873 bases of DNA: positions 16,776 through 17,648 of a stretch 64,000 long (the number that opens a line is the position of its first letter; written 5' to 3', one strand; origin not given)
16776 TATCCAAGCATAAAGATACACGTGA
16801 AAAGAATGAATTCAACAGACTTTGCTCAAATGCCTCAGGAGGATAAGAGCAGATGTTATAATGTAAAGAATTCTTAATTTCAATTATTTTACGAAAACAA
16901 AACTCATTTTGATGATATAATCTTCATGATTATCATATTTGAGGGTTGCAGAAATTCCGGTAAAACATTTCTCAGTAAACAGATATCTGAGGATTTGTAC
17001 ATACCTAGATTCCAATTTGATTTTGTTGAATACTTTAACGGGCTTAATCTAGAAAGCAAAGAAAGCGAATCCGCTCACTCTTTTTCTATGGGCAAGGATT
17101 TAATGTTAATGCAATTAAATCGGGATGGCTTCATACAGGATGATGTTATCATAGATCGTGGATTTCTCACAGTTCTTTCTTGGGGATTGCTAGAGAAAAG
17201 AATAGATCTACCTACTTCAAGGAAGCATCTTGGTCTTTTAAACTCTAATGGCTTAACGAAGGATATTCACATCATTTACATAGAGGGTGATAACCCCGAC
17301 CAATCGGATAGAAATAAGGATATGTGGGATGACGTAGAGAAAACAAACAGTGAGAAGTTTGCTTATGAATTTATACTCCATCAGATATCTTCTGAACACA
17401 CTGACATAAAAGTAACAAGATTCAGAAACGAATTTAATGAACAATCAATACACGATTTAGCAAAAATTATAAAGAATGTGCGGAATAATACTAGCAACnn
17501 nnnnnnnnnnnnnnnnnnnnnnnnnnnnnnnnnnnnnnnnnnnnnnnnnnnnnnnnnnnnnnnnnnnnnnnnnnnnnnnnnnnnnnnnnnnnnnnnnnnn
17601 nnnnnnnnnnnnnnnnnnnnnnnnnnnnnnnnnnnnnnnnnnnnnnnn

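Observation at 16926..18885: Overlapping dNMP kinase + asparagine-synthetase-like pair: candidate nucleotide modification cassette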

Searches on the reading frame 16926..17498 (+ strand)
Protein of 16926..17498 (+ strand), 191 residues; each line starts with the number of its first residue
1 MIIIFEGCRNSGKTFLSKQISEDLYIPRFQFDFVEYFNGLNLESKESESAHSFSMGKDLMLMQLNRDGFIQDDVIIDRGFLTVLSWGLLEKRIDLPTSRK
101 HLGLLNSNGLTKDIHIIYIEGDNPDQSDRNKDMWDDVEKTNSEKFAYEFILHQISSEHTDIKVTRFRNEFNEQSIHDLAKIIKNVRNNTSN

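Call 3: search_protein_families(library=pfam, proteins=[window:16926-17498:+], max_evalue=0.1)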
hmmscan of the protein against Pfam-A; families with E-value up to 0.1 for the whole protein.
window:16926-17498:+ (191 aa): 2 families
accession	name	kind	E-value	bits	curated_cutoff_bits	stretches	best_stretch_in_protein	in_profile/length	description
PF13173.12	AAA_14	-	0.00019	21.8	27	1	2-44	4-42/129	AAA domain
PF06309.17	Torsin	-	0.037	14.6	27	1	2-40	55-93/127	Torsin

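Call 4: search_protein_families(library=phrogs, proteins=[window:16926-17498:+], max_evalue=0.01)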
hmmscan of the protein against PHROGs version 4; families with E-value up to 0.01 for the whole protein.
window:16926-17498:+ (191 aa): 2 families
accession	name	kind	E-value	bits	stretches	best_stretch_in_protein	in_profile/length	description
phrog_761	-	other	1.6e-05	25.7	1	1-87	20-115/362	thymidylate kinase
phrog_2107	-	other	0.0063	17.2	1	2-37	5-40/201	thymidylate kinase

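Call 5: search_protein_families(library=ncbifam, proteins=[window:16926-17498:+], max_evalue=0.01)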
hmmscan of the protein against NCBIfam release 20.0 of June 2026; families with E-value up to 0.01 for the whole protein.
window:16926-17498:+ (191 aa): 0 families

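Call 7: search_dna_similar(query=window:16926-17498:+, collection=phages, mode=protein, max_rows=30, max_evalue=0.01)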
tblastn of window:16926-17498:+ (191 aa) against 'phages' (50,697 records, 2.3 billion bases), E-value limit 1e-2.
No match.

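Call 15: find_related_loci(query=window:16926-17498:+, collection=viral_contigs, flank=6000)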
Query window:16926-17498:+ (191 aa) in viral_contigs; peptide patterns used: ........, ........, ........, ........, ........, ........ (x = any residue, [..] = any of these).
13 stretches matched a pattern; 3 encode a relative of the query (tblastn E <= 1e-3); 3 distinct loci.
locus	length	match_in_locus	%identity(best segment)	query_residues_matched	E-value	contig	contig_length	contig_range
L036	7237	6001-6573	99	1-191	1e-128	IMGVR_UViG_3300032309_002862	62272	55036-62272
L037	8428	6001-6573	83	1-191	3e-109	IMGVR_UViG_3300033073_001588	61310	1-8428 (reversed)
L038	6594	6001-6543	62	1-181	4e-81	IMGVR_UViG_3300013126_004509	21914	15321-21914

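Call 18: search_solved_structures(query=window:16926-17498:+, show_alignments=3, max_evalue=1)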
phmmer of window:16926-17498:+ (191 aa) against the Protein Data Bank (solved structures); distinct sequences matched with E-value up to 1: 0.

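Call 28: search_solved_structures(query=A1, max_evalue=10, show_alignments=3)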
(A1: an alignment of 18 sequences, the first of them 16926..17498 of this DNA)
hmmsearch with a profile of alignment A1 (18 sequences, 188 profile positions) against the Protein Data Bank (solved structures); distinct sequences matched with E-value up to 10: 4.
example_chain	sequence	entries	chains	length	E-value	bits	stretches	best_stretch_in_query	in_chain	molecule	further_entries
5lal_A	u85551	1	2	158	0.00029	23.6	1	3-84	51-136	Dirigent protein 6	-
8xks_D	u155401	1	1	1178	0.6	12.8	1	3-37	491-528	AAA+ ATPase domain-containing protein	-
8xqw_A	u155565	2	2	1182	0.6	12.8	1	3-37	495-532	Fhl1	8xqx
7c77_A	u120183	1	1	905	3.8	10.2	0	18-53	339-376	Toll-like receptor 3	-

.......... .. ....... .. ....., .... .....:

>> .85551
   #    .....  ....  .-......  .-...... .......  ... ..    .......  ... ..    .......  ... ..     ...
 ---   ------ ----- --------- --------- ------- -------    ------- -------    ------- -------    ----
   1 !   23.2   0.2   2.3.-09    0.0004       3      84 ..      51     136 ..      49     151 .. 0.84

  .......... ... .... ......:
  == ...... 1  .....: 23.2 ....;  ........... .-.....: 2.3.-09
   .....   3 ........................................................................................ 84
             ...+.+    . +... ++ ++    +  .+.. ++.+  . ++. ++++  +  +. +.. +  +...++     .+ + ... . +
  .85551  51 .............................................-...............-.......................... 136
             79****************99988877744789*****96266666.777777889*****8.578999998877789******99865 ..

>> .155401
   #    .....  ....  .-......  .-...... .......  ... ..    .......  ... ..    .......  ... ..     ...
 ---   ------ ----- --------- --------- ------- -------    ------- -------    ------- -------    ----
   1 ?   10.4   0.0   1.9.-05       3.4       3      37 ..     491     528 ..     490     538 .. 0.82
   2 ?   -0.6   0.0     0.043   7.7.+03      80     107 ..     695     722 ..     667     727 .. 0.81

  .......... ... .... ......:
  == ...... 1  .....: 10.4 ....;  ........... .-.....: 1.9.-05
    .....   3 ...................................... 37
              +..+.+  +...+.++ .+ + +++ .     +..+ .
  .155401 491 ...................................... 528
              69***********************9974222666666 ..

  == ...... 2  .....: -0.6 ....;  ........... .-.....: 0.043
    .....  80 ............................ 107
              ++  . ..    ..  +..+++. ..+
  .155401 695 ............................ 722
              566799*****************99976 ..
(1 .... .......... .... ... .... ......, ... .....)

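Call 30: predict_structure(alignment_id=A1)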
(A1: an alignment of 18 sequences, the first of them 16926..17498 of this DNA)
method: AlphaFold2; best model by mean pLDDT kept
length: 191 residues; sequences in the alignment: 18
mean_pLDDT: 89.0   pTM: 0.85
mean pLDDT of the five models: 89.0, 88.6, 87.3, 87.1, 87.0
residues with pLDDT >= 90: 148; 70-90: 23; 50-70: 13; < 50: 7
segments of 3 or more residues with pLDDT < 50: 128-133
pLDDT, mean of each block of 10 residues (from residue 1): 93 94 96 89 92 95 94 94 95 96 95 95 63 52 91 93 94 94 84 33
secondary structure, 60 per line:
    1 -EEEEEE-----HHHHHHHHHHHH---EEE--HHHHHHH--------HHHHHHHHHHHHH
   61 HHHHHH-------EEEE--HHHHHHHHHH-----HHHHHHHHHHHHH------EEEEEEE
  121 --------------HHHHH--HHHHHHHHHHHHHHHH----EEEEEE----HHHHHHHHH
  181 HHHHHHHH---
elements in order: E2-7 H13-24 E28-30 H33-39 H48-66 E74-77 H80-89 H95-107 E114-120 H135-139 H142-157 E162-167 H172-188

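Call 34: fold_search(model_id=the predicted structure, library=pdb)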
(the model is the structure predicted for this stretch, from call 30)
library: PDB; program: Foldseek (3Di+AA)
matches with E <= 10: 500; with E <= 0.001: 112
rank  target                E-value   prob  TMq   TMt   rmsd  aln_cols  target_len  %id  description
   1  8puu_A                8.8e-06  1.00  0.59  0.54   6.2       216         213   15  Giardia intestinalis deoxyadenosine kinase forms a functional tetramer (released 2024-10-30)
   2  8puu_B                2.0e-05  1.00  0.62  0.56   5.0       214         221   16  Giardia intestinalis deoxyadenosine kinase forms a functional tetramer (released 2024-10-30)
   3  2wwf_B                4.5e-05  1.00  0.63  0.59   4.6       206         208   13  Plasmodium falciparum thymidylate kinase in complex with TMP and ADP (released 2010-04-21)
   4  2axp_A                5.0e-05  1.00  0.53  0.58   5.6       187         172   15  X-Ray Crystal Structure of Protein BSU20280 from Bacillus subtilis. Northeast Structural Genomics Consortium Target SR (released 2005-09-13)
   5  2pbr_A                5.0e-05  1.00  0.54  0.53   6.3       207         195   21  Crystal structure of thymidylate kinase (aq_969) from Aquifex Aeolicus VF5 (released 2007-10-02)
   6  4s2e_A                5.0e-05  1.00  0.56  0.56   6.2       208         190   19  Phosphate ion bound Crystal structure of thymidylate kinase (aq_969) from Aquifex Aeolicus VF5 (released 2016-01-20)
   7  3kb2_A                5.7e-05  1.00  0.57  0.62   4.9       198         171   16  Crystal Structure of YorR protein in complex with phosphorylated GDP from Bacillus subtilis, Northeast Structural Geno (released 2009-10-27)
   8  9buh_U                5.7e-05  1.00  0.46  0.31   7.9       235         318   14  Cryo-EM structure of respiratory supercomplex I III IV (released 2025-05-21)
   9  5xb5_B                7.2e-05  1.00  0.56  0.56   6.1       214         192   19  Crystal structure of R90A mutant of thymidylate kinase (aq_969) from Aquifex Aeolicus VF5 (released 2017-06-28)
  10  1nn5                  7.7e-05  1.00  0.65  0.61   5.1       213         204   10  Crystal structure of human thymidylate kinase with d4TMP + AppNHp (released 2003-03-18)
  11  3lv8                  8.1e-05  1.00  0.61  0.58   5.0       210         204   15  1.8 Angstrom resolution crystal structure of a thymidylate kinase (tmk) from Vibrio cholerae O1 biovar eltor str. N16961 (released 2010-03-02)
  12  4s2e_B                8.1e-05  1.00  0.58  0.57   6.2       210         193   19  Phosphate ion bound Crystal structure of thymidylate kinase (aq_969) from Aquifex Aeolicus VF5 (released 2016-01-20)
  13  5xal_B                8.6e-05  1.00  0.57  0.60   4.9       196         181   15  Y99F mutant of Thermus thermophilus HB8 thymidylate kinase (released 2018-03-14)
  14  8zsn_AK               9.2e-05  1.00  0.49  0.33   7.4       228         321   13  Respirasome closed state 1 in the absence of biguanide (SC-ApoC) (released 2025-11-19)
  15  5xai_B                1.1e-04  1.00  0.57  0.57   6.2       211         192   18  dTMP bound Crystal structure of thymidylate kinase (aq_969) from Aquifex Aeolicus VF5 (released 2017-06-28)
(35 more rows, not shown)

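Call 75: find_homologous_proteins(query=A1, max_evalue=0.001)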
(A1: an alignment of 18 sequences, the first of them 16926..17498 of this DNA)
Query A1 (18 sequences) (191 aa, profile of the alignment): 314 proteins with E <= 0.001 among 1318 candidates; the best 120 are listed. Only proteins of 98 to 338 residues were searched: fused or split forms outside these lengths cannot appear, so this answer is no evidence that the protein stands alone or is whole; lengths 'longer' or 'shorter' looks for them.
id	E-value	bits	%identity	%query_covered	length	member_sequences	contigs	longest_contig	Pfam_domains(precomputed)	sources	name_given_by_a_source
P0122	8.7e-82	291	44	97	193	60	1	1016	-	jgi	-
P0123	1.4e-81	291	83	100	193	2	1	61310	-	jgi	-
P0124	2.8e-80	286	94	100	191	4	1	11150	-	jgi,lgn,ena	-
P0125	3.6e-80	286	91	100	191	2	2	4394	-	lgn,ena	-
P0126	3.7e-80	286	92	100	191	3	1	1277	-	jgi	jgi:hypothetical protein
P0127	1.2e-79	284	94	100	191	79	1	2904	-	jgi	-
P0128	1.2e-79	284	44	92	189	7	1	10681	-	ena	-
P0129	1.3e-79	284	81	100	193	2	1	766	-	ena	-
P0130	1.8e-79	284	43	97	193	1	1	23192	-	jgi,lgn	jgi:hypothetical protein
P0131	2.8e-79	283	94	100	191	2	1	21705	-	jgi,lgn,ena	jgi:hypothetical protein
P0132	3.8e-79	283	46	97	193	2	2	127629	-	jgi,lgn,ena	jgi:adenylate kinase family enzyme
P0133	5.7e-79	282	44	94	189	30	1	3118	-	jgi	-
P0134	8.3e-79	281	45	92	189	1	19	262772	PF13521.13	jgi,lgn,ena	-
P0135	1.1e-78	281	43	97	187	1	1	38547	-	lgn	-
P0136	2.1e-78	280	43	97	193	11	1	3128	-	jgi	jgi:hypothetical protein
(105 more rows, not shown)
